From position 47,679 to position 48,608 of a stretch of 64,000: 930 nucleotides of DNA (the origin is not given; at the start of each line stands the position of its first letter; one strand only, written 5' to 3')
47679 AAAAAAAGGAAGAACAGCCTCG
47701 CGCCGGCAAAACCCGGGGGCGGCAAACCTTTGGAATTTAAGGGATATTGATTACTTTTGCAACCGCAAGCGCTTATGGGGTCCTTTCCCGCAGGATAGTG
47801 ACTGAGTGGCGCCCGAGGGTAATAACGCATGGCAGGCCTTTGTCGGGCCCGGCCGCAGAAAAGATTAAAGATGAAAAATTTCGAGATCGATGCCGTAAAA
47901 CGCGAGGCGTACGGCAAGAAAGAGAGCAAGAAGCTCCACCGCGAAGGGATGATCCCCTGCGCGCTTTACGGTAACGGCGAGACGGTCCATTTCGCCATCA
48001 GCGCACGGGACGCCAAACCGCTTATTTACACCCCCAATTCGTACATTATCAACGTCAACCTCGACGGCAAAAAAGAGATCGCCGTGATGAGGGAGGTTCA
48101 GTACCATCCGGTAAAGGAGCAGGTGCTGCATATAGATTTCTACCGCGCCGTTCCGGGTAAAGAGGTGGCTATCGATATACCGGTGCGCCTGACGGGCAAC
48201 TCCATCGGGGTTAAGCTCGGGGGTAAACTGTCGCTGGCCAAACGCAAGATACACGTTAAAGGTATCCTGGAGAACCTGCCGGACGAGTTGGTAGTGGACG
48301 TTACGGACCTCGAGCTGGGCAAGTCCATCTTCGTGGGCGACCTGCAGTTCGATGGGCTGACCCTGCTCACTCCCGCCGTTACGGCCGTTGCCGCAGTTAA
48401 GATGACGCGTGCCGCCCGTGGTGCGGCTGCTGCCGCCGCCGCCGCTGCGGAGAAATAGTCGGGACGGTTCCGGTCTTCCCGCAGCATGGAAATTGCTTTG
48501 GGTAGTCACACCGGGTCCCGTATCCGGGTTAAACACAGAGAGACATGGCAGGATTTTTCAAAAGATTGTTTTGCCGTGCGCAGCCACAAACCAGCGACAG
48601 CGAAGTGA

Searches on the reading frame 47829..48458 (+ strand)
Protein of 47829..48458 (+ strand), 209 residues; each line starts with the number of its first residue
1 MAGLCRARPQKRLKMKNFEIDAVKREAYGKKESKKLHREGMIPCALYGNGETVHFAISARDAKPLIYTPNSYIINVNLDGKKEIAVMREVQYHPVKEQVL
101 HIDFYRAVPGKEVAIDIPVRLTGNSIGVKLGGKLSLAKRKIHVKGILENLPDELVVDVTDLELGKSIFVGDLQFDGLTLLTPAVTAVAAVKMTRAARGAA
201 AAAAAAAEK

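Call 70: search_protein_families(library=pfam, proteins=[window:47829-48458:+], max_evalue=0.001)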
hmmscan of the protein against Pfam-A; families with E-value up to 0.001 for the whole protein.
window:47829-48458:+ (209 aa): 2 families
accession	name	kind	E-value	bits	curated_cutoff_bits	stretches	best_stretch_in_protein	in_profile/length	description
PF01386.24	Ribosomal_L25p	-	2.5e-24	86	23.6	1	20-104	1-82/82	Ribosomal L25p family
PF14693.11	Ribosomal_TL5_C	-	6.6e-20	71.7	27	1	113-193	2-83/84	Ribosomal protein TL5, C-terminal domain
